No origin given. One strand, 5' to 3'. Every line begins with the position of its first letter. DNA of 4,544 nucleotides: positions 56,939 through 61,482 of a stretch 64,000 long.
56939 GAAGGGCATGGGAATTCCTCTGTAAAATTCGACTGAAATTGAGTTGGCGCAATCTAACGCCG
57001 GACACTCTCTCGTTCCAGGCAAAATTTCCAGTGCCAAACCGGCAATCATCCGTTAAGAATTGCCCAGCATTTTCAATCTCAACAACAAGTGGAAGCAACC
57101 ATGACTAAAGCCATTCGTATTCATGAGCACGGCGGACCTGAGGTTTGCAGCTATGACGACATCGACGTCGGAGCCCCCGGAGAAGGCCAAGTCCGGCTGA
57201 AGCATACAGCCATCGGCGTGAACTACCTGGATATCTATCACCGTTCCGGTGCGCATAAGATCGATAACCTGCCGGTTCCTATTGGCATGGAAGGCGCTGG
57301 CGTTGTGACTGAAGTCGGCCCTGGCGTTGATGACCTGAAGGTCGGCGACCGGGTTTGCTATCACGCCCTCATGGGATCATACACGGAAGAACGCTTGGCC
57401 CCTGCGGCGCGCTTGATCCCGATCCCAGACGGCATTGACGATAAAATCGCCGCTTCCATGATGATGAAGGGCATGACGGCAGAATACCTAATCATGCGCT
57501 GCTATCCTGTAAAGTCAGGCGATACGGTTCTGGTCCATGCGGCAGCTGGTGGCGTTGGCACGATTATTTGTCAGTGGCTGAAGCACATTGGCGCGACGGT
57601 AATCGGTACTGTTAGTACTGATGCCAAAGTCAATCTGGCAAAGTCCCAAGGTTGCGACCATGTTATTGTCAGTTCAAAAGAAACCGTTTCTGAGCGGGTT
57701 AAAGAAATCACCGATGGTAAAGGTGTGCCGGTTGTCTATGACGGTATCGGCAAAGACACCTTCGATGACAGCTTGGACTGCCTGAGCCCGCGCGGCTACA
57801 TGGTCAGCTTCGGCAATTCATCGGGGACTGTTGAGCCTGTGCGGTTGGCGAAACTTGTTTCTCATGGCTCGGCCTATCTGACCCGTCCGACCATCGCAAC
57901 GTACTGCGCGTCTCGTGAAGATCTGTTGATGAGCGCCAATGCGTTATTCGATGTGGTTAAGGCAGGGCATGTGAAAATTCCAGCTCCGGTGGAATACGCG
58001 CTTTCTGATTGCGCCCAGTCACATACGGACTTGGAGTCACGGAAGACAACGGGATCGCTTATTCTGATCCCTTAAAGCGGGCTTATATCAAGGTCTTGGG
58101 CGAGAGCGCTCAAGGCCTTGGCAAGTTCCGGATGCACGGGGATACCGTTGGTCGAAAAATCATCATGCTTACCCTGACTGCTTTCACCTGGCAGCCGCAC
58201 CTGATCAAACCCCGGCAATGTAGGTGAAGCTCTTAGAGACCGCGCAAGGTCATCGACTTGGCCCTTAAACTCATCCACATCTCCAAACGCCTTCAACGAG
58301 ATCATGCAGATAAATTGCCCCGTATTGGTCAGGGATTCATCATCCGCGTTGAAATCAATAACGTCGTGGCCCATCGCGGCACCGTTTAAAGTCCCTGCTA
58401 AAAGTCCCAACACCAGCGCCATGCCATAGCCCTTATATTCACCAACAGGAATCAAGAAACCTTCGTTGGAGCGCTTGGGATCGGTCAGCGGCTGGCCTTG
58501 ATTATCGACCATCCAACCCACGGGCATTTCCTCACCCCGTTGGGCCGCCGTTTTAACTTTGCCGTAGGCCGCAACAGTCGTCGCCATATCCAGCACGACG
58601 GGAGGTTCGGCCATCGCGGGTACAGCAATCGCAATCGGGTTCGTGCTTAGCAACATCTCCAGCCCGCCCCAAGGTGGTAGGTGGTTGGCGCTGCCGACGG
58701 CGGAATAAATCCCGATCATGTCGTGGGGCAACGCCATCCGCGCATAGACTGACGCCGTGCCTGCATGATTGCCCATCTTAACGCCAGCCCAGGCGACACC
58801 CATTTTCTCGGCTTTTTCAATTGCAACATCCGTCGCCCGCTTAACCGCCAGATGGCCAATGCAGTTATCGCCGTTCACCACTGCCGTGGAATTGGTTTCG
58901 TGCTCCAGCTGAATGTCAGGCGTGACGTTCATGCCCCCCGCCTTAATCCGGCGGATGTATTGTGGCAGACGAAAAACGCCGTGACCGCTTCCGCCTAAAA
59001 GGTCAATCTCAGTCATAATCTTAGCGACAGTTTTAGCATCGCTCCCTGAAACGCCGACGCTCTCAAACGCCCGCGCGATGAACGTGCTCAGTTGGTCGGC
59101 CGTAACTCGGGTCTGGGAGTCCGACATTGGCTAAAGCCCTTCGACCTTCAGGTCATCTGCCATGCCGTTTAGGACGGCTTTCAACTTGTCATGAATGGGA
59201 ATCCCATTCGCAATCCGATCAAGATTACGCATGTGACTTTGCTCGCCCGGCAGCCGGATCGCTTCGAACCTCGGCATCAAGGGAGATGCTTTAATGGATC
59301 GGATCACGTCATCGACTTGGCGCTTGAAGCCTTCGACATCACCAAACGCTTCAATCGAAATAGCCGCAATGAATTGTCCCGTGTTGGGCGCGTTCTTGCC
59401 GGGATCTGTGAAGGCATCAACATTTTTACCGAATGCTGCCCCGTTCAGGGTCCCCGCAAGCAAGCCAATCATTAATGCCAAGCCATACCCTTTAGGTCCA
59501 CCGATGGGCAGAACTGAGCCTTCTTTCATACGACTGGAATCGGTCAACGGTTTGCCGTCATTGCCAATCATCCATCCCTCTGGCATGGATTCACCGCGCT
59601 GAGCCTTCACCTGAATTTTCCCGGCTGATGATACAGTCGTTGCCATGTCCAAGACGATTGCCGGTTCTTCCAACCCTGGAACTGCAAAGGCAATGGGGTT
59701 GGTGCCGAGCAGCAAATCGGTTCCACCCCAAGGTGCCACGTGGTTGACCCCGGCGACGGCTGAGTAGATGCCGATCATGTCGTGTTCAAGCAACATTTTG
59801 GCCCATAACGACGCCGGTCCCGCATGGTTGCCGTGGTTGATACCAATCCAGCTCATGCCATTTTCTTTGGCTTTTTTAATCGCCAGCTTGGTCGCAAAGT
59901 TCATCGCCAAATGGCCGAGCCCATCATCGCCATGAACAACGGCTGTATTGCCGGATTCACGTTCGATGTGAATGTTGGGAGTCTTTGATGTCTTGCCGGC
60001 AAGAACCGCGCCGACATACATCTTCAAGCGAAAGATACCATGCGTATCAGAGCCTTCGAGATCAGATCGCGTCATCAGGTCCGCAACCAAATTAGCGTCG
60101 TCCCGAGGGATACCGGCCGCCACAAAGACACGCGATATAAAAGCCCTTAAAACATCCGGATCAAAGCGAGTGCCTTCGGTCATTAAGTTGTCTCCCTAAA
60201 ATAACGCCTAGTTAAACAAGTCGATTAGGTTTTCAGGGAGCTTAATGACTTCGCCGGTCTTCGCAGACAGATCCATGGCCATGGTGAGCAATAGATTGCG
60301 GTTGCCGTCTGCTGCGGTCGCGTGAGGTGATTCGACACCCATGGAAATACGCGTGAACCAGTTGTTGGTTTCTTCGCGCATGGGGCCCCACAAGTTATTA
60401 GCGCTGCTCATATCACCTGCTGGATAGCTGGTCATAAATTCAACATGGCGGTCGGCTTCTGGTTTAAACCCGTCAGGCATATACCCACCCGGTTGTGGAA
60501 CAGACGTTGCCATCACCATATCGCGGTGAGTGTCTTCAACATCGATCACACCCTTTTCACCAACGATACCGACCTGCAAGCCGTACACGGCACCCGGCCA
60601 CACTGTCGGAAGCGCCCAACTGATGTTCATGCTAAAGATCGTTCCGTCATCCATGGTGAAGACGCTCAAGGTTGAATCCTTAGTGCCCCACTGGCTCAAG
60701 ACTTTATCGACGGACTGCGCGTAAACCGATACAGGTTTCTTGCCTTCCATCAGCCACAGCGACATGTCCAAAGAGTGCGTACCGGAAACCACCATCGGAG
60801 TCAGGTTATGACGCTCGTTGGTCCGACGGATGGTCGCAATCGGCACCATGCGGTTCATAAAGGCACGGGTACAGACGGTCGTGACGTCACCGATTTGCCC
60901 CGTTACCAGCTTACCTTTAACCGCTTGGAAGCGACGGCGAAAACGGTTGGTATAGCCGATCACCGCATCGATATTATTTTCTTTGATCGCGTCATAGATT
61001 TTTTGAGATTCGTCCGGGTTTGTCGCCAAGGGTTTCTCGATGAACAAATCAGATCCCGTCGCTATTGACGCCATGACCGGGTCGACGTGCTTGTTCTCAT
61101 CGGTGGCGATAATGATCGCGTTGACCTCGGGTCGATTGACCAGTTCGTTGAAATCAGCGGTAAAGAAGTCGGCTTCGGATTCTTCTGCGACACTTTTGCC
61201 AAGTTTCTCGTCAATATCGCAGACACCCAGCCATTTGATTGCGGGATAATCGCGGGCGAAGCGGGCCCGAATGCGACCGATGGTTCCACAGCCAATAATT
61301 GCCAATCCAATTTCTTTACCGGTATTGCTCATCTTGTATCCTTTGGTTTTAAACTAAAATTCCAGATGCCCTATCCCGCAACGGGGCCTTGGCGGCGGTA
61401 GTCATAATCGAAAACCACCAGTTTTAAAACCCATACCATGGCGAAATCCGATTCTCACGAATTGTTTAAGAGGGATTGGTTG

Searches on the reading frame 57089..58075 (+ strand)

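Call 57: search_protein_families(library=pfam, proteins=[window:57089-58075:+], max_evalue=0.00001)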
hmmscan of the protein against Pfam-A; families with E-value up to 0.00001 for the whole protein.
window:57089-58075:+ (328 aa): 3 families
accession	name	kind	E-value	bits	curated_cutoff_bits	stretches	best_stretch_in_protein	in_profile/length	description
PF00107.32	ADH_zinc_N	-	2.5e-25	89.4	31.8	1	155-260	1-106/129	Zinc-binding dehydrogenase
PF08240.17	ADH_N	-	2.8e-16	60.1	23.5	1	31-114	1-104/104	Alcohol dehydrogenase GroES-like domain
PF13602.12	ADH_zinc_N_2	-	1.2e-15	59.1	27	1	188-326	2-134/134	Zinc-binding dehydrogenase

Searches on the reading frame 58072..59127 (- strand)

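Call 57: search_protein_families(library=pfam, proteins=[window:58072-59127:-], max_evalue=0.00001)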
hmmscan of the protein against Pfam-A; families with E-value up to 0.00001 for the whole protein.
window:58072-59127:- (351 aa): 1 family
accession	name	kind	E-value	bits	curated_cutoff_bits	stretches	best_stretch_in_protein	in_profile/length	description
PF02615.19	Ldh_2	-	7.9e-107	357.7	38.8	1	8-339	1-332/333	Malate/L-lactate dehydrogenase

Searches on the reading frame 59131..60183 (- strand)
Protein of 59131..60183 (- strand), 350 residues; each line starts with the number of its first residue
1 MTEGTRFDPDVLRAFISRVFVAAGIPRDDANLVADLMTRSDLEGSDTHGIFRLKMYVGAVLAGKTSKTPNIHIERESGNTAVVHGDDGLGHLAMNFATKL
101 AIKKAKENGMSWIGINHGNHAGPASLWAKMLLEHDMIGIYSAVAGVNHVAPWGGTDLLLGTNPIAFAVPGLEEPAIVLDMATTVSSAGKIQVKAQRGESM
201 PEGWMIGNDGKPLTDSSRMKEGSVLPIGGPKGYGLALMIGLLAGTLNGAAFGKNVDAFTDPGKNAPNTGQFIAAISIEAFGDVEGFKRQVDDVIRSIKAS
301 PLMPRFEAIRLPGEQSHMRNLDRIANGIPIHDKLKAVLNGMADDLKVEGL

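Call 57: search_protein_families(library=pfam, proteins=[window:59131-60183:-], max_evalue=0.00001)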
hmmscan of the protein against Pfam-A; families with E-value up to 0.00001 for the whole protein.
window:59131-60183:- (350 aa): 1 family
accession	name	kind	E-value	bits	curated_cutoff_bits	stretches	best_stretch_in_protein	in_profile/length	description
PF02615.19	Ldh_2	-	3.6e-109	365.4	38.8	1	8-336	2-330/333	Malate/L-lactate dehydrogenase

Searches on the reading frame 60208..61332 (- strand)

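Call 57: search_protein_families(library=pfam, proteins=[window:60208-61332:-], max_evalue=0.00001)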
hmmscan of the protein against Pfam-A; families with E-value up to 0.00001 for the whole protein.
window:60208-61332:- (374 aa): 3 families
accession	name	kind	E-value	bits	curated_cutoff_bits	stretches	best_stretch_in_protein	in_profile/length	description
PF01408.29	GFO_IDH_MocA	-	2.5e-19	70.6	24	1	9-120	2-113/120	Oxidoreductase family, NAD-binding Rossmann fold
PF22725.1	GFO_IDH_MocA_C3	-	7.4e-12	45.8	27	1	135-263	1-123/124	GFO/IDH/MocA C-terminal domain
PF02894.22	GFO_IDH_MocA_C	-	1.1e-06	29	22.9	1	141-364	3-217/218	Oxidoreductase family, C-terminal alpha/beta domain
